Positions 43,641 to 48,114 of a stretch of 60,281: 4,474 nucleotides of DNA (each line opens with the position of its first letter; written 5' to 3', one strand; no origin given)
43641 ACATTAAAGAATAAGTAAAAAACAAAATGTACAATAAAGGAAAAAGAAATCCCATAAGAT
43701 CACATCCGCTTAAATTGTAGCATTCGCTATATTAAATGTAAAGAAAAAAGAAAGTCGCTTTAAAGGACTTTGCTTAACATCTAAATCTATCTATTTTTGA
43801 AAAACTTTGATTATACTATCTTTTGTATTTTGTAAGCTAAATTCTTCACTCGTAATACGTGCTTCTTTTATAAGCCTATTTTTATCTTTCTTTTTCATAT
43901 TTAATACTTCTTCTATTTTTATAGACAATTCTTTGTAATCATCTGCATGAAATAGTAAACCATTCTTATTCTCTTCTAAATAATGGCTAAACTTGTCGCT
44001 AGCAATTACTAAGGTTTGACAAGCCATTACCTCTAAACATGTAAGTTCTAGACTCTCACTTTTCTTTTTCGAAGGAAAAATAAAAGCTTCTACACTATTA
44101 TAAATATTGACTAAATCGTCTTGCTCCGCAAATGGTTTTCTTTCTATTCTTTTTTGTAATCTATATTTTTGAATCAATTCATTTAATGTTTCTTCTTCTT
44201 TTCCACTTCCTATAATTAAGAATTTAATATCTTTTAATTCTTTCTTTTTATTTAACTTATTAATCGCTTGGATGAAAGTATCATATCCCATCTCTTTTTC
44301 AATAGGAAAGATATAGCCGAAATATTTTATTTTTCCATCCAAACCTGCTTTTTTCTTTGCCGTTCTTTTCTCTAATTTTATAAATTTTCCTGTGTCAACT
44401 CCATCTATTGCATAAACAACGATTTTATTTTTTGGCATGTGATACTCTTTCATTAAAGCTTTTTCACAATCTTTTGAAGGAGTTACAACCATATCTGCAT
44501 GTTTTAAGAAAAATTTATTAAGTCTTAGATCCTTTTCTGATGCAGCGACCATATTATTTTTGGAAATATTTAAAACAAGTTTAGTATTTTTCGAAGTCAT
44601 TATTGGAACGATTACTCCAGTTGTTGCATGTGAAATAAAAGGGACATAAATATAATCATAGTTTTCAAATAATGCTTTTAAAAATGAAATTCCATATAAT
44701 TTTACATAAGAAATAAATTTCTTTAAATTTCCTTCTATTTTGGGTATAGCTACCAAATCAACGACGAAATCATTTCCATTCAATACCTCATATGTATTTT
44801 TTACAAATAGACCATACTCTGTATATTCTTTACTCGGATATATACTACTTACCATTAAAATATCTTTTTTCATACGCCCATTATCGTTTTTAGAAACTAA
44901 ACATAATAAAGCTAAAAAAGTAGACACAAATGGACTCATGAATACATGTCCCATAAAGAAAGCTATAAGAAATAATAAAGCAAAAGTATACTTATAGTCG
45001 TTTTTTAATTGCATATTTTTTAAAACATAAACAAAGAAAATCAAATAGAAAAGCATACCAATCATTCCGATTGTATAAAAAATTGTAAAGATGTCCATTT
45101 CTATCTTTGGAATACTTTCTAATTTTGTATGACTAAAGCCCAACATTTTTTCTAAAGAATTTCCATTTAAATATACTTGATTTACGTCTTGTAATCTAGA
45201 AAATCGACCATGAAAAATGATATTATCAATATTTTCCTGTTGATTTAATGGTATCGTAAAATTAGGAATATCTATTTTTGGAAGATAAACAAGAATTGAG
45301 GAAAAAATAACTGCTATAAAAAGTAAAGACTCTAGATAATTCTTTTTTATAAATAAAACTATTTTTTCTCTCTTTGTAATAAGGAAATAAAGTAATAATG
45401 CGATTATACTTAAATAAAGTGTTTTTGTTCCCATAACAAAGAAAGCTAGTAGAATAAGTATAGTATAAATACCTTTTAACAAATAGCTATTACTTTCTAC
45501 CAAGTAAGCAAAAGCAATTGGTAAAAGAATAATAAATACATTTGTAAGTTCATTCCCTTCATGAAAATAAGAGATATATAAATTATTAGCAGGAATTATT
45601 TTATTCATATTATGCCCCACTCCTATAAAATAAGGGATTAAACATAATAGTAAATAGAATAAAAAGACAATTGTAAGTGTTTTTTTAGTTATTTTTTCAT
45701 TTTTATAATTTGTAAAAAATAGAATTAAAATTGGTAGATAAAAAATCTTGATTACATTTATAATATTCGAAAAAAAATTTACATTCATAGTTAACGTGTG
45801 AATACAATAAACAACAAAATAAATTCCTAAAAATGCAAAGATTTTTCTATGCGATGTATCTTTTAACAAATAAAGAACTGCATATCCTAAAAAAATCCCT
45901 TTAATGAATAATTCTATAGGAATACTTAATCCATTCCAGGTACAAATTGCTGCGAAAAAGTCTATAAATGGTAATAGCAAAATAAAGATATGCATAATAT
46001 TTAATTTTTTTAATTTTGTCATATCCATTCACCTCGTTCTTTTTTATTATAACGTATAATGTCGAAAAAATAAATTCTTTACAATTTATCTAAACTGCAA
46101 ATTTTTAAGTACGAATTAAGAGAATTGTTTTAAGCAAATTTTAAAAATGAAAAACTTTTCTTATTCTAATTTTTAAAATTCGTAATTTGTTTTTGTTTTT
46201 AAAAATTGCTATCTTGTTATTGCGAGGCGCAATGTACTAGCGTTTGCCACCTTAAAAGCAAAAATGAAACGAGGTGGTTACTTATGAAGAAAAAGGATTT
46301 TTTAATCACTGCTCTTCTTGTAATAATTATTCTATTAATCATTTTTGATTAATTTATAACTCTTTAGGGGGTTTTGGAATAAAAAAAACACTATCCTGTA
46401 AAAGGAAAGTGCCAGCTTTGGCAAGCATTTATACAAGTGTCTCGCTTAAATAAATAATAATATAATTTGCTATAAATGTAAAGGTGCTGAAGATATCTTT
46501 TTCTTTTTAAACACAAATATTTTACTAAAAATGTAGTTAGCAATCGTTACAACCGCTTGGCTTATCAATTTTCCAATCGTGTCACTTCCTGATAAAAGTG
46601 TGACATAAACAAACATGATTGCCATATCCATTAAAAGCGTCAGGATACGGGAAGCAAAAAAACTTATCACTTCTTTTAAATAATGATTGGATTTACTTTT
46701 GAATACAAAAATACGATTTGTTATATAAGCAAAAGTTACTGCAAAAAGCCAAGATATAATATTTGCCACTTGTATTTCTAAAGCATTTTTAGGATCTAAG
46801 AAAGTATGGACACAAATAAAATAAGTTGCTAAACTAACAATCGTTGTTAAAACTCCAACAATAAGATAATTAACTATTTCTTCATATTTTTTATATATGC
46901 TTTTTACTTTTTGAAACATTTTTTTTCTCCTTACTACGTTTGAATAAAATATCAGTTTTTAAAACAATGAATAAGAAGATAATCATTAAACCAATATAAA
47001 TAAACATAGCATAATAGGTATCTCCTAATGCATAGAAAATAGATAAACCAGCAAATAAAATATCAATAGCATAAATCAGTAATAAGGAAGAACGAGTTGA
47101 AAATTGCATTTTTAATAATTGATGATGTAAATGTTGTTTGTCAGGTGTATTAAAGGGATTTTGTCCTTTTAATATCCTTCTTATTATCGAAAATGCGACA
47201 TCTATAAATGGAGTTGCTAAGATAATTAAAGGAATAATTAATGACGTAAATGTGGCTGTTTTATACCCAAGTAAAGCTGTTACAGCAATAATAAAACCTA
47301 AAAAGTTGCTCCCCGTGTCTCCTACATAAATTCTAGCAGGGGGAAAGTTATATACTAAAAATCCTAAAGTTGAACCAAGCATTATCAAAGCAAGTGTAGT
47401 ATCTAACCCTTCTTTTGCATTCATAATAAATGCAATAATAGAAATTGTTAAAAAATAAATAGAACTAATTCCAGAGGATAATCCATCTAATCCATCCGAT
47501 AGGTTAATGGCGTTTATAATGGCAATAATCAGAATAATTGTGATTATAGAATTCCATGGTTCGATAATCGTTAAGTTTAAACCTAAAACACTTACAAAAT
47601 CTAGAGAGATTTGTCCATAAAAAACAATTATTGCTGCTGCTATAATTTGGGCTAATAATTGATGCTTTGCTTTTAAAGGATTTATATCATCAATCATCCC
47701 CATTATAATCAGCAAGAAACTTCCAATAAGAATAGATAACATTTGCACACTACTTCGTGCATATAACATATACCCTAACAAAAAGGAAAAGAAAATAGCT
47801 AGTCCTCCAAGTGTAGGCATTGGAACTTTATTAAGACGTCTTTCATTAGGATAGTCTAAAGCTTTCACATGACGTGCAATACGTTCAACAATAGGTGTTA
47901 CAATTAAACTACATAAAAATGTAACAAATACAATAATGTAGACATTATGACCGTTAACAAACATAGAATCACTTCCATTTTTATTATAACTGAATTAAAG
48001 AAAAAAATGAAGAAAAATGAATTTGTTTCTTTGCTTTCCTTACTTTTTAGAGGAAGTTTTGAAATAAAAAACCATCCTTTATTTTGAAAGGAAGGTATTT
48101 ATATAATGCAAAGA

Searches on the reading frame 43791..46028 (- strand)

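Call 18: search_protein_families(library=ncbifam, proteins=[window:43791-46028:-], max_evalue=0.00001)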
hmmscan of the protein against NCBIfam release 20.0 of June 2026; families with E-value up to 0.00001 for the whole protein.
window:43791-46028:- (745 aa): 9 families
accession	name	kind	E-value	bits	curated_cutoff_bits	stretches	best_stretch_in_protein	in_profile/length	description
TIGR04063.1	stp3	hypoth_equivalog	1e-18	67.4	442.05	1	503-724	150-372/397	TIGR04063 family PEP-CTERM/XrtA system glycosyltransferase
TIGR03449.1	mycothiol_MshA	equivalog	2.8e-17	62.7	462.5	1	504-744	158-401/406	D-inositol-3-phosphate glycosyltransferase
TIGR03088.1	stp2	hypoth_equivalog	3e-15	56.1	409.05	1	512-744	138-371/374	TIGR03088 family PEP-CTERM/XrtA system glycosyltransferase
TIGR03999.1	thiol_BshA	equivalog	1.1e-14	54.2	273.7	1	465-735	94-362/375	N-acetyl-alpha-D-glucosaminyl L-malate synthase BshA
TIGR02149.1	glgA_Coryne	subfamily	2.4e-13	50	302.4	1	507-744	141-388/391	glycogen synthase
NF038298.1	EPS_HpsO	equivalog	7.3e-12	44.8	575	1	503-715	139-356/388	hormogonium polysaccharide biosynthesis glycosyltransferase HpsO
NF049988.1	MGlcDAGSynMgs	equivalog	1e-10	41.5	400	1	499-742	143-383/398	alpha-monoglucosyldiacylglycerol synthase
NF041876.1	EPS_EpsE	equivalog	1.1e-10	41.3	400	1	508-726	159-375/389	exopolysaccharide biosynthesis GT4 family glycosyltransferase EpsE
TIGR04005.1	wcaL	equivalog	1e-08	34.5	537.6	1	509-736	173-396/406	colanic acid biosynthesis glycosyltransferase WcaL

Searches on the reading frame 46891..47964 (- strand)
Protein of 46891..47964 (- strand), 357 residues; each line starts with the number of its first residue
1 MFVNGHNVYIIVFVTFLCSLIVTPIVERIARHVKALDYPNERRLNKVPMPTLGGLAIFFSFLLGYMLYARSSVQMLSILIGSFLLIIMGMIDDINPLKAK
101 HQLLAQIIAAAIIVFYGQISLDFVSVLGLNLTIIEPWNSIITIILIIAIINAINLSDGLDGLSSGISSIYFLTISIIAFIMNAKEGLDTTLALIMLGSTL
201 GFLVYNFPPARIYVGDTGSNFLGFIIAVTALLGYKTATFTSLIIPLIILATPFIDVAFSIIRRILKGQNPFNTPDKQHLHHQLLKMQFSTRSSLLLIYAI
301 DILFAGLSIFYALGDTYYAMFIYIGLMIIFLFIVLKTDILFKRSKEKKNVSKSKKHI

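Call 18: search_protein_families(library=ncbifam, proteins=[window:46891-47964:-], max_evalue=0.00001)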
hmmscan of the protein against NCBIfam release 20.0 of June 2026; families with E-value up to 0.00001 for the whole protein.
window:46891-47964:- (357 aa): 3 families
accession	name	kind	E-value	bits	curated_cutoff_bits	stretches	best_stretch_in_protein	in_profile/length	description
TIGR02380.1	ECA_wecA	exception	6.5e-45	153.8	326.05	1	12-333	4-329/346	UDP-N-acetylglucosamine--undecaprenyl-phosphate N-acetylglucosaminephosphotransferase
NF053644.1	MraY_archaea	equivalog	4.4e-28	98.6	450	2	99-307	150-338/340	pseudomurein biosynthesis MraY family phospho-N-acetylmuramoyl-pentapeptide-transferase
TIGR00445.1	mraY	equivalog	2.1e-20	73.5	192.05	1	37-266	24-271/321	phospho-N-acetylmuramoyl-pentapeptide-transferase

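Call 21: find_related_loci(query=window:46891-47964:-, collection=genome_contigs, flank=10000)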
Query window:46891-47964:- (357 aa) in genome_contigs; peptide patterns used: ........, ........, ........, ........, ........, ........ (x = any residue, [..] = any of these).
209 stretches matched a pattern; 171 encode a relative of the query (tblastn E <= 1e-3); the best 80 are kept; 80 distinct loci.
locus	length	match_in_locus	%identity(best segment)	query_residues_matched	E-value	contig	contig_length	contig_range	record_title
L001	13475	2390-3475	82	1-356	0e+0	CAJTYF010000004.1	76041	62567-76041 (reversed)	MAG TPA_asm: uncultured Bacilli bacterium isolate MGBC121705 genome assembly, contig: MGBC121705.4, whole genome shotgun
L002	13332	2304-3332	84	2-344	0e+0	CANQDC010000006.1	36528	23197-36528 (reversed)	MAG: uncultured Bacilli bacterium isolate Lapin-005__bin63 genome assembly, contig: Lapin-005__NODE_1482_length_36528_co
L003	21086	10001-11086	82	1-356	0e+0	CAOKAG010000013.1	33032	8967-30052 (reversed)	MAG TPA_asm: uncultured Tenericutes bacterium isolate SRR15730524_bin.8_metawrap_v1.3_MAG genome assembly, contig: NODE.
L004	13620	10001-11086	82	1-356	0e+0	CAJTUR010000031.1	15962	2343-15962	MAG TPA_asm: uncultured Bacilli bacterium isolate MGBC108787 genome assembly, contig: MGBC108787.31, whole genome shotgu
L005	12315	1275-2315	85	3-349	0e+0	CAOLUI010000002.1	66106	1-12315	MAG TPA_asm: uncultured Bacilli bacterium isolate MGBC109233 genome assembly, contig: MGBC109233.2, whole genome shotgun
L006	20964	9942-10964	82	1-341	0e+0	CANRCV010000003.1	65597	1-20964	MAG: uncultured Bacilli bacterium isolate Lapin-026__bin87 genome assembly, contig: Lapin-026__NODE_429_length_65597_cov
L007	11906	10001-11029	84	1-343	0e+0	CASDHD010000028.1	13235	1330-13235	MAG: uncultured Bacilli bacterium isolate single-wildmice_C1233.46_1675168266 genome assembly, contig: NODE_3965_length_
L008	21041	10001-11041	84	3-349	0e+0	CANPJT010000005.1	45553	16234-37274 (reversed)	MAG TPA_asm: uncultured Tenericutes bacterium isolate SRR15730548_bin.3_metawrap_v1.3_MAG genome assembly, contig: NODE.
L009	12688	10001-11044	82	2-349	0e+0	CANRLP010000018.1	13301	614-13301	MAG: uncultured Bacilli bacterium isolate Lapin-018__bin93 genome assembly, contig: Lapin-018__NODE_4377_length_13301_co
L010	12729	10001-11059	76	3-355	8e-173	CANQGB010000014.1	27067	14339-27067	MAG: uncultured Bacilli bacterium isolate Lapin-005__bin86 genome assembly, contig: Lapin-005__NODE_2305_length_27067_co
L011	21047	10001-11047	81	3-352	3e-167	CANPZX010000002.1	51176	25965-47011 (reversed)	MAG: uncultured Bacilli bacterium isolate Lapin-002__bin30 genome assembly, contig: Lapin-002__NODE_832_length_51176_cov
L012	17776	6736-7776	59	1-348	9e-118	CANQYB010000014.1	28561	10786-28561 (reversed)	MAG: uncultured Bacilli bacterium isolate Lapin-016__bin23 genome assembly, contig: Lapin-016__NODE_1355_length_28561_co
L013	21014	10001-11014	55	8-347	6e-115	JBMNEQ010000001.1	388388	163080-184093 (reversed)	MAG: Bacilli bacterium isolate SBF912LR0HQ0064 contig_19298, whole genome shotgun sequence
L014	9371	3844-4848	55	4-340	1e-111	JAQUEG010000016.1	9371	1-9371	MAG: Bacilli bacterium isolate STCSWMC_172 NODE_22823_length_9371_cov_2.955106_ST_CSWMC, whole genome shotgun sequence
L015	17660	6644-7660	57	3-343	1e-110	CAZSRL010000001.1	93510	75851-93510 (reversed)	MAG TPA_asm: uncultured Muribaculaceae bacterium isolate SRP192927_co4_745 genome assembly, contig: NODE_201_length_9351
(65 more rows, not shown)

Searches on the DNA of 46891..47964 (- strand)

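Call 74: search_rna_families(sources=[L120, L127, L141, L142, L147, L161, L197, L144, L200, L222, L039, L054, L034], threshold=gathering)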
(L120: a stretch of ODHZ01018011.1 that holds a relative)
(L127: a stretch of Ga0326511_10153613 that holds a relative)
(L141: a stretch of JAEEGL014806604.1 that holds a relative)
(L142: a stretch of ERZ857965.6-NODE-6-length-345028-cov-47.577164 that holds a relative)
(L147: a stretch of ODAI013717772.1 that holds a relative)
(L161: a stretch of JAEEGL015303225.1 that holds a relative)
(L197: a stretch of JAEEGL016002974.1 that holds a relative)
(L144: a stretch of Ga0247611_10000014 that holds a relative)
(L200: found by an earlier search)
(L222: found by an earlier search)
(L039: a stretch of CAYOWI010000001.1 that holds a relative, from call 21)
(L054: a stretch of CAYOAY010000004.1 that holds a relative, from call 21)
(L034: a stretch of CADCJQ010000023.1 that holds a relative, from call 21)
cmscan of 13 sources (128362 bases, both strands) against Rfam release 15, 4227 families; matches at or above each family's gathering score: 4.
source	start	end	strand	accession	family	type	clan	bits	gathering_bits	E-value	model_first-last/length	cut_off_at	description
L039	11158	11753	+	RF01071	OLE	Gene;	-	374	50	5.1e-106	1-616/616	no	Ornate Large Extremophilic RNA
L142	3565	3637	-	RF00005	tRNA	Gene; tRNA;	CL00001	66.2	29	6.8e-12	1-71/71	no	tRNA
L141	10381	10454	-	RF00005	tRNA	Gene; tRNA;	CL00001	60.6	29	2.4e-10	1-71/71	no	tRNA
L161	14194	14271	-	RF00162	SAM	Cis-reg; riboswitch;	CL00012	51.5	44.4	1.3e-08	7-108/108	5'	SAM riboswitch aptamer (S box leader)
